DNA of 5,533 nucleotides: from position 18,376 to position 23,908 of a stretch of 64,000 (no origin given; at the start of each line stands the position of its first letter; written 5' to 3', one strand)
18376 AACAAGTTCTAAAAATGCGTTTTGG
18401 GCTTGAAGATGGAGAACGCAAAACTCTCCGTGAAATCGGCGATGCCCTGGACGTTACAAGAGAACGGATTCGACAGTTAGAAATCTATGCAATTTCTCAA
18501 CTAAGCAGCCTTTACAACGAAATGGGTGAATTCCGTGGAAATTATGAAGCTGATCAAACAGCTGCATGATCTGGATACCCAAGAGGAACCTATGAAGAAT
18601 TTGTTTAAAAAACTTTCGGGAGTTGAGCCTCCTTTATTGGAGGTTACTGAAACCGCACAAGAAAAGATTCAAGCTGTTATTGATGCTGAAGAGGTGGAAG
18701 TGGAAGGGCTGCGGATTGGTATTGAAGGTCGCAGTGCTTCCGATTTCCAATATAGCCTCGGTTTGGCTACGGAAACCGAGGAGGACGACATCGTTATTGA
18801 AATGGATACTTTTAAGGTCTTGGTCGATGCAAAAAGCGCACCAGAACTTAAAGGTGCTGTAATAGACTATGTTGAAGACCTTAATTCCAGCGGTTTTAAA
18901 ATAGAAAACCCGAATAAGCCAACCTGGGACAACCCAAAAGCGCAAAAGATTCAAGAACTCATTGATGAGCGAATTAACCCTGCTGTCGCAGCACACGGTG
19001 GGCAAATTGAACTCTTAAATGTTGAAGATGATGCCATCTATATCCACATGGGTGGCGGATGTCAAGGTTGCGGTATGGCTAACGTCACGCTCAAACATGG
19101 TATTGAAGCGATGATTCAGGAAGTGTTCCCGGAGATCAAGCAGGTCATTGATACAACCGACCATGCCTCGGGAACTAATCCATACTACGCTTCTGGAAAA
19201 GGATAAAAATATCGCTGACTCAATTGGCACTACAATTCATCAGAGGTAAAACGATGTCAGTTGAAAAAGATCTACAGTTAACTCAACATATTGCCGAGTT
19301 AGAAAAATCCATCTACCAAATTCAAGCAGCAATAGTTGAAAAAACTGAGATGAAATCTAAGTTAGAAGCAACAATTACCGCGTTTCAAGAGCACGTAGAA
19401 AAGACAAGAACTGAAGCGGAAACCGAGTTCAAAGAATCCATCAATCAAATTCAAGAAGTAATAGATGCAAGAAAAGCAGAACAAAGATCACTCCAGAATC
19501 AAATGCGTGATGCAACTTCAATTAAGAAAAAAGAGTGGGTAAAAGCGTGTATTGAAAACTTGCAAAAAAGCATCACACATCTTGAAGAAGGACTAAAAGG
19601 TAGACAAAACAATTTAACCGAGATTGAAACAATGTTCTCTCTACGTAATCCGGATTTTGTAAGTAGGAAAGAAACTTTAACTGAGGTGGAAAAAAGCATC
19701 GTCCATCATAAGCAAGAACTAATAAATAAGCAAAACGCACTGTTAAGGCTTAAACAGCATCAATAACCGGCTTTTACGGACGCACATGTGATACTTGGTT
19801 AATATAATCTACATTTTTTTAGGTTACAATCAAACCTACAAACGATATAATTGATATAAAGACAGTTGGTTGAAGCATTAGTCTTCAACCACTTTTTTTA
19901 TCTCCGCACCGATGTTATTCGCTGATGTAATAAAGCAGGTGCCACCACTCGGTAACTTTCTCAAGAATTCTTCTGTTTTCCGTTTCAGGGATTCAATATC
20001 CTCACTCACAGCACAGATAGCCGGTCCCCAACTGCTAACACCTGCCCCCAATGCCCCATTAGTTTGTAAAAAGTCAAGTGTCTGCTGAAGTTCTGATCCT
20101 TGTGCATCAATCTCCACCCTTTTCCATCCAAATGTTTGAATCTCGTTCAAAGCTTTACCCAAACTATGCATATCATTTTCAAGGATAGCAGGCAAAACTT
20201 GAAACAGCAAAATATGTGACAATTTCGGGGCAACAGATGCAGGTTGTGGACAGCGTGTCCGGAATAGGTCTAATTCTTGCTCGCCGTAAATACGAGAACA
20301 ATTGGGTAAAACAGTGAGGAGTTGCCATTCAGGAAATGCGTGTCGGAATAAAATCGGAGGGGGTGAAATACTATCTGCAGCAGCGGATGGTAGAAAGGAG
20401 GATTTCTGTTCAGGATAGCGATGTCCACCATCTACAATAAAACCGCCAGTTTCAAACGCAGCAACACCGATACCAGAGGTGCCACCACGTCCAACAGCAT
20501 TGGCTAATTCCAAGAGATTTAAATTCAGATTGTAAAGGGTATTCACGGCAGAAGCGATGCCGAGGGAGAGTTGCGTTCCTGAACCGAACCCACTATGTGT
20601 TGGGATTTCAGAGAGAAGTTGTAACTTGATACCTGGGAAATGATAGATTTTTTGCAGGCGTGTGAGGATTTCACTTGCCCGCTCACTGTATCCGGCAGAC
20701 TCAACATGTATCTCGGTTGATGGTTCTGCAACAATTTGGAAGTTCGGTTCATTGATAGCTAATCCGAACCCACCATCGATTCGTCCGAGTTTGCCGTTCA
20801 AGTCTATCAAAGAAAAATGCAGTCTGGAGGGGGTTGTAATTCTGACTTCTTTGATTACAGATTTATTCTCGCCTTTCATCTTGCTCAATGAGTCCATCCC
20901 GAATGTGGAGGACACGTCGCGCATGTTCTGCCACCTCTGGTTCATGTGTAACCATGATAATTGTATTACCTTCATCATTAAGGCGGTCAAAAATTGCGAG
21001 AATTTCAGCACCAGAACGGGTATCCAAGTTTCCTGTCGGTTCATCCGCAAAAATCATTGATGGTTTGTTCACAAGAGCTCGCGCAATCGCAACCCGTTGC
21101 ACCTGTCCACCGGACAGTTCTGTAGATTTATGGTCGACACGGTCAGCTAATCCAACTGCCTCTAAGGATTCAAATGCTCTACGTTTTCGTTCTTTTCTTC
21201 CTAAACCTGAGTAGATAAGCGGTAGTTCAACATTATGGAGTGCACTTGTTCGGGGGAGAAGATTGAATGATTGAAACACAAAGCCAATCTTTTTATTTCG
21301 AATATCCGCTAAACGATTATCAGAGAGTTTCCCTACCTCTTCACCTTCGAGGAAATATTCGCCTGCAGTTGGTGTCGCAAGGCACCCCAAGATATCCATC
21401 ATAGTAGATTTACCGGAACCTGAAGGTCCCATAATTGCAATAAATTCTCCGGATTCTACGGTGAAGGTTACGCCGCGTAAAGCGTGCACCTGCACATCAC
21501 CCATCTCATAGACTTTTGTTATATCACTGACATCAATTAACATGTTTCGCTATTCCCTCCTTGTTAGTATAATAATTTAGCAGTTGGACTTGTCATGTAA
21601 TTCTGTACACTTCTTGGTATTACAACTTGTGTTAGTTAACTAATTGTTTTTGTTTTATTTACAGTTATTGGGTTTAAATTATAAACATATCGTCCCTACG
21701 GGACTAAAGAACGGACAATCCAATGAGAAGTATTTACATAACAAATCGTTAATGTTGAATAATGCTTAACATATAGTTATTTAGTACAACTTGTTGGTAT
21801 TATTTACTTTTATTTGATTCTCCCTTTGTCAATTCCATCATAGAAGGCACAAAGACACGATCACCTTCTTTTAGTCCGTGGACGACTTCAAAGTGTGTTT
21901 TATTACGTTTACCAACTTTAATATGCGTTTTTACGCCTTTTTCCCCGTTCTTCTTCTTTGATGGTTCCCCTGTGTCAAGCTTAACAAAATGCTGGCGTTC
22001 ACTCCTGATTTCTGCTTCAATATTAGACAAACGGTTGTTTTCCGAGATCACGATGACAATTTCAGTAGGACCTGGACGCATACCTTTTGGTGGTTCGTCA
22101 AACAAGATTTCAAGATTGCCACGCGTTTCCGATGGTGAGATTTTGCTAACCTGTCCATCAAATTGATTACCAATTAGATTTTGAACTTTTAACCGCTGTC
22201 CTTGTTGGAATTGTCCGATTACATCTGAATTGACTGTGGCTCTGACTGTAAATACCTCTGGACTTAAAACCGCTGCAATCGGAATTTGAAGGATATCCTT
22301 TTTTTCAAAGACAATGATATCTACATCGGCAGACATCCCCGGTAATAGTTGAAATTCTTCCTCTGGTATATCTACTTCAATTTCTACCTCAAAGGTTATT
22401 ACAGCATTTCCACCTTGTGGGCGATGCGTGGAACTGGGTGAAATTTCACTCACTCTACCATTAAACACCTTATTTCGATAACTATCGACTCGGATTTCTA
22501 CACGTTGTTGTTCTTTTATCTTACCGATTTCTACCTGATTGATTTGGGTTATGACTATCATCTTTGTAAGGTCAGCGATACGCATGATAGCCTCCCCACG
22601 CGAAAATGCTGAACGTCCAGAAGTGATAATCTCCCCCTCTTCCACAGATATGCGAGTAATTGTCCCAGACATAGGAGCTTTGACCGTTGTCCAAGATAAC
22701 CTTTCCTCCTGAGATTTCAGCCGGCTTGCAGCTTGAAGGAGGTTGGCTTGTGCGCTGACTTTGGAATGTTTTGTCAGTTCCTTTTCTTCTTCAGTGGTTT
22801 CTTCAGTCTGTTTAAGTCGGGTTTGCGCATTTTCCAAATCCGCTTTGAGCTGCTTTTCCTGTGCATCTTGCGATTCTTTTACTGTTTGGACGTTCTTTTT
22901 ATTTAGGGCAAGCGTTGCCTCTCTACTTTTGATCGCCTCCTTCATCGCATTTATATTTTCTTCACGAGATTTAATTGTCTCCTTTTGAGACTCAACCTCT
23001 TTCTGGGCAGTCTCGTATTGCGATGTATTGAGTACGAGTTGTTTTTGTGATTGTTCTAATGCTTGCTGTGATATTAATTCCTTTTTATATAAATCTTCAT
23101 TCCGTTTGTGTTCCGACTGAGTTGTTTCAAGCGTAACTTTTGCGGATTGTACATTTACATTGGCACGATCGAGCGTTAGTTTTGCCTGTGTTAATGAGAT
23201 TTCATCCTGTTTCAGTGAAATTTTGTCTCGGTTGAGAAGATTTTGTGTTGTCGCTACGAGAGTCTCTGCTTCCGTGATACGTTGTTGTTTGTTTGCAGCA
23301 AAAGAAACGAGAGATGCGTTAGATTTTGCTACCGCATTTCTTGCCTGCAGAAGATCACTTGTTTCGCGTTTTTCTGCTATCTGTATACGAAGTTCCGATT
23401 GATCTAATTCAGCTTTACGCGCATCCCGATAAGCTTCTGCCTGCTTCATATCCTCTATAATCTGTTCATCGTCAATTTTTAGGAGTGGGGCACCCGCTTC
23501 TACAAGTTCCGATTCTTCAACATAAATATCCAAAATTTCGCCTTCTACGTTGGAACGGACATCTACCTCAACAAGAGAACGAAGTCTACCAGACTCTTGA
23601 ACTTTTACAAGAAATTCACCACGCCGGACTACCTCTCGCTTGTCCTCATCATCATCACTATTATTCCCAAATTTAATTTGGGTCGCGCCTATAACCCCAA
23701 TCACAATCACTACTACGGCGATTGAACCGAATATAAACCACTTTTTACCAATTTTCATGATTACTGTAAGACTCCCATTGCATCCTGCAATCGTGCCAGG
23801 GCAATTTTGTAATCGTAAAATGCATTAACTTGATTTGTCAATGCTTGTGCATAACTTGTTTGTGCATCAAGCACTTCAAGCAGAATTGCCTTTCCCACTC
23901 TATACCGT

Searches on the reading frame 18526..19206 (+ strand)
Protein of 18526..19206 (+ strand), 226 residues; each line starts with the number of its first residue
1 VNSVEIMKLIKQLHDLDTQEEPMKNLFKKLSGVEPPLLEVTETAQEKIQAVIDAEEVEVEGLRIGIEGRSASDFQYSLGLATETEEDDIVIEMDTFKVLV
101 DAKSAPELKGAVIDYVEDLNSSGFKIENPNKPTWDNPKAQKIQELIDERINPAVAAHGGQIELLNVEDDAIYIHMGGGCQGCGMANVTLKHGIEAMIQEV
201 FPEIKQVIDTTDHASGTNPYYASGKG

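Call 9: search_protein_families(library=ncbifam, proteins=[window:18526-19206:+], max_evalue=0.001)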
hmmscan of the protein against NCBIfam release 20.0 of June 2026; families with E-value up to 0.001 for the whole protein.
window:18526-19206:+ (226 aa): 11 families
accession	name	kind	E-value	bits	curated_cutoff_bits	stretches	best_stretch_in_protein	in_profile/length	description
TIGR03341.1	YhgI_GntY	equivalog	6.6e-39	133.7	269.35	1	39-221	2-190/190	Fe-S biogenesis protein NfuA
NF008392.0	PRK11190.1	equivalog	1.1e-31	110.2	268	1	39-221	3-192/192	Fe-S biogenesis protein NfuA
TIGR00049.1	TIGR00049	subfamily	6.8e-23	80.9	58.8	1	39-131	2-94/106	iron-sulfur cluster assembly accessory protein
NF010147.0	PRK13623.1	equivalog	1.7e-19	70.1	117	1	37-131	9-103/115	iron-sulfur cluster insertion protein ErpA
TIGR01997.1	sufA_proteo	equivalog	1.9e-15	56.9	136.2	1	38-131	3-95/107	Fe-S cluster assembly scaffold SufA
TIGR02011.1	IscA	equivalog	1.1e-13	51.4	150.6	1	40-130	3-92/105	iron-sulfur cluster assembly protein IscA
NF007049.0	PRK09502.1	equivalog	2.2e-12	47.1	181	1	40-130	5-94/107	iron-sulfur cluster assembly protein IscA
NF007050.0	PRK09504.1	equivalog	4.1e-12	46.2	161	1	38-130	18-109/122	Fe-S cluster assembly scaffold SufA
TIGR02000.1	NifU_proper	equivalog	8e-11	41.9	273.3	1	131-205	213-285/290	Fe-S cluster assembly protein NifU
NF038090.1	IscA_HesB_Se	subfamily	6.8e-08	32.7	85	1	37-128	1-90/101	IscA/HesB family protein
TIGR01911.1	HesB_rel_seleno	subfamily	6.6e-07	29.8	66.35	1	41-127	7-92/92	HesB-like protein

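Call 10: search_protein_families(library=pfam, proteins=[window:18526-19206:+], max_evalue=0.001)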
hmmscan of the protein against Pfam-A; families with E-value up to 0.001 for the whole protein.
window:18526-19206:+ (226 aa): 2 families
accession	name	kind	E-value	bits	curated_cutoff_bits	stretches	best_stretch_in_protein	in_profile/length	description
PF01106.22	NifU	-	1.8e-24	86.1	27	1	142-208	1-67/67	NifU-like domain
PF01521.26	Fe-S_biosyn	-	7.5e-16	58.8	26.3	1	38-130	3-101/110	Iron-sulphur cluster biosynthesis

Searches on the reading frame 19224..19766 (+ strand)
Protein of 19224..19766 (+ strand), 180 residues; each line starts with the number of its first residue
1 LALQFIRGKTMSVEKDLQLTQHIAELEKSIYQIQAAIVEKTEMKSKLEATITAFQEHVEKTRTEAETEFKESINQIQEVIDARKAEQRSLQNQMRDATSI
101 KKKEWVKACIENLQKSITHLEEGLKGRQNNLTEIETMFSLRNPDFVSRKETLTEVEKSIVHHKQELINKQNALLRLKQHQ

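Call 9: search_protein_families(library=ncbifam, proteins=[window:19224-19766:+], max_evalue=0.001)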
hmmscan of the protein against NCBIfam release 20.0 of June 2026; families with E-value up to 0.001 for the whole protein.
window:19224-19766:+ (180 aa): 2 families
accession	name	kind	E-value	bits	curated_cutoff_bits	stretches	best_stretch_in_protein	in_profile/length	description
TIGR02169.1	SMC_prok_A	equivalog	0.00011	20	729.4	1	16-178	240-400/1165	chromosome segregation protein SMC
TIGR02168.1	SMC_prok_B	equivalog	0.00062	17.6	567.35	1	19-173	230-926/1181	chromosome segregation protein SMC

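Call 10: search_protein_families(library=pfam, proteins=[window:19224-19766:+], max_evalue=0.001)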
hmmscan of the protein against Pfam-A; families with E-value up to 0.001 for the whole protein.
window:19224-19766:+ (180 aa): 0 families

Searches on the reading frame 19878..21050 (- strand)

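Call 9: search_protein_families(library=ncbifam, proteins=[window:19878-21050:-], max_evalue=0.001)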
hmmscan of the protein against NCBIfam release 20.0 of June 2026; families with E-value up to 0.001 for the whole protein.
window:19878-21050:- (390 aa): 10 families
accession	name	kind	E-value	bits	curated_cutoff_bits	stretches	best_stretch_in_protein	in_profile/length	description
NF040726.1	BetaRFA-P_synth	equivalog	9e-105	350.4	328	1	70-384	2-327/327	beta-ribofuranosylaminobenzene 5'-phosphate synthase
TIGR00144.1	beta_RFAP_syn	subfamily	2.4e-94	316.2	113.5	1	70-385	2-324/325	beta-ribofuranosylaminobenzene 5'-phosphate synthase family protein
NF002288.1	PRK01212.1-4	equivalog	2.8e-08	33.2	194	1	131-189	66-125/303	homoserine kinase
NF003036.0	PRK03926.1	equivalog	5.6e-07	28.9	403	1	125-184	60-119/302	mevalonate kinase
TIGR01920.1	Shik_kin_archae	equivalog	6.7e-06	25.6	126.85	0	113-185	41-114/266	shikimate kinase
NF003006.0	PRK03817.1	equivalog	1.2e-05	24.4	443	1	133-191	80-138/352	galactokinase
TIGR00549.1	mevalon_kin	equivalog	3.9e-05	23.3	163.05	1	116-185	56-125/276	mevalonate kinase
TIGR00191.1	thrB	equivalog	5.6e-05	22.1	168.25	1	135-361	76-275/304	homoserine kinase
NF002870.0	PRK03188.1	equivalog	5.9e-05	21.9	286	0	284-357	210-278/310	4-(cytidine 5'-diphospho)-2-C-methyl-D-erythritol kinase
NF003472.0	PRK05101.1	equivalog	0.00087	18.3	499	0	132-183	104-155/382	galactokinase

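Call 10: search_protein_families(library=pfam, proteins=[window:19878-21050:-], max_evalue=0.001)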
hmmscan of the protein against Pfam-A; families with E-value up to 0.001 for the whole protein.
window:19878-21050:- (390 aa): 2 families
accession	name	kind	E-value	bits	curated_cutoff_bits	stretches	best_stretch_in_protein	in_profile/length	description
PF00288.32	GHMP_kinases_N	-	5.6e-12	46.1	22.3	1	128-203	6-87/87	GHMP kinases N terminal domain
PF08544.19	GHMP_kinases_C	-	8.4e-07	29.7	21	1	286-356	2-76/85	GHMP kinases C terminal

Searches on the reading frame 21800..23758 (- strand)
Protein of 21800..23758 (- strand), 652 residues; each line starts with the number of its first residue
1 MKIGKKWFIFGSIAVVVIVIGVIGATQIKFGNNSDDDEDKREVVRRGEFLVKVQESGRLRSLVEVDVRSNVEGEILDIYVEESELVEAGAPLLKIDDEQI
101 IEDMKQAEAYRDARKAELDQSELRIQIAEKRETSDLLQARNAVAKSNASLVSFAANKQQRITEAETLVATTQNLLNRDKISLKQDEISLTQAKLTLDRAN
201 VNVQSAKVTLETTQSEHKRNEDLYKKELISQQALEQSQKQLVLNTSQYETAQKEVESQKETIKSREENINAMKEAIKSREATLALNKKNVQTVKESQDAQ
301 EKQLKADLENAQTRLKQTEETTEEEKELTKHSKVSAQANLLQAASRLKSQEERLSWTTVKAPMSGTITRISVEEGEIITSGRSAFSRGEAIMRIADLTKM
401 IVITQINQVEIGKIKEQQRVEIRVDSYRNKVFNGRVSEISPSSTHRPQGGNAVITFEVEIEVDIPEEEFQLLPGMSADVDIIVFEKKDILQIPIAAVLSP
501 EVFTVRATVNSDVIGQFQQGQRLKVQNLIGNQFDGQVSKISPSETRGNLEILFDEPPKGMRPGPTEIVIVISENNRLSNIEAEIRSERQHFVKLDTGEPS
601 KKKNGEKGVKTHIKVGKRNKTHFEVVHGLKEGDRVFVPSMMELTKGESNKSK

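Call 9: search_protein_families(library=ncbifam, proteins=[window:21800-23758:-], max_evalue=0.001)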
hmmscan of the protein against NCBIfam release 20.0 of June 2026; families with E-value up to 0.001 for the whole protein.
window:21800-23758:- (652 aa): 19 families
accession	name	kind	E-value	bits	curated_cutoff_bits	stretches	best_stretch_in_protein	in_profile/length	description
TIGR01730.1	RND_mfp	subfamily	5.2e-42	143.9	94.9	3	283-499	55-262/322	efflux RND transporter periplasmic adaptor subunit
NF008606.0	PRK11578.1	equivalog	1.6e-24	86.8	342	2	273-510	98-326/371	macrolide transporter subunit MacA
TIGR01843.1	type_I_hlyD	subfamily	8.5e-24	84.3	208.65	2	240-486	151-401/422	HlyD family type I secretion periplasmic adaptor subunit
TIGR00998.1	8a0101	subfamily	9.2e-21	74.1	390.8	1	235-444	83-286/334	EmrA/EmrK family multidrug efflux transporter periplasmic adaptor subunit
NF002939.0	PRK03598.1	equivalog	1.4e-19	70.4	393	2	295-447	149-288/332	secretion protein HlyD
TIGR00999.1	8a0102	subfamily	4.2e-18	65.4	319.3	1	290-500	26-221/271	CzcB/NccB family metal efflux transporter periplasmic adaptor subunit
NF007785.0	PRK10476.1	equivalog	3.4e-15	55.7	376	2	232-440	86-285/347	multidrug transporter subunit MdtN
TIGR02971.1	heterocyst_DevB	subfamily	3.9e-15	56.1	129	1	290-440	137-279/327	ABC exporter membrane fusion protein, DevB family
NF033138.2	RND-peri-MexC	equivalog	1.8e-09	37.2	625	0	330-384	145-199/375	MexC family multidrug efflux RND transporter periplasmic adaptor subunit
NF011715.0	PRK15136.1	equivalog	3.4e-09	35.8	563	1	306-437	165-290/390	multidrug efflux MFS transporter periplasmic adaptor subunit EmrA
TIGR01000.1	bacteriocin_acc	subfamily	1.1e-07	31.1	258.85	1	273-483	232-440/457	bacteriocin secretion accessory protein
NF033834.1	RND_adapt_MexA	exception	1.9e-06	27.3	750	1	300-383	95-184/373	multidrug efflux RND transporter periplasmic adaptor subunit MexA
NF045904.1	RND-peri-MexE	equivalog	2.3e-06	26.8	714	1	297-385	111-200/390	multidrug efflux RND transporter periplasmic adaptor subunit MexE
NF007132.1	PRK09578.1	equivalog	1.4e-05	24.1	512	0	320-379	137-196/396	MexX/AxyX family multidrug efflux RND transporter periplasmic adaptor subunit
NF007850.1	PRK10559.1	equivalog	4e-05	22.9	400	1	319-441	110-224/303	p-hydroxybenzoic acid efflux pump subunit AaeA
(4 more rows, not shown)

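Call 10: search_protein_families(library=pfam, proteins=[window:21800-23758:-], max_evalue=0.001)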
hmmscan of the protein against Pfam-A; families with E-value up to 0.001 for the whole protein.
window:21800-23758:- (652 aa): 3 families
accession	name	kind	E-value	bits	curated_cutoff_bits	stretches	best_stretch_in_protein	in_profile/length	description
PF13437.12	HlyD_3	-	3e-21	76.6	22.2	1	358-474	1-106/106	HlyD family secretion protein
PF16576.10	HlyD_D23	-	1.4e-11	44.6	30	1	306-445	54-190/214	Barrel-sandwich domain of CusB or HlyD membrane-fusion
PF00364.28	Biotin_lipoyl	-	1e-06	28.9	22.1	0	64-95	42-73/73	Biotin-requiring enzyme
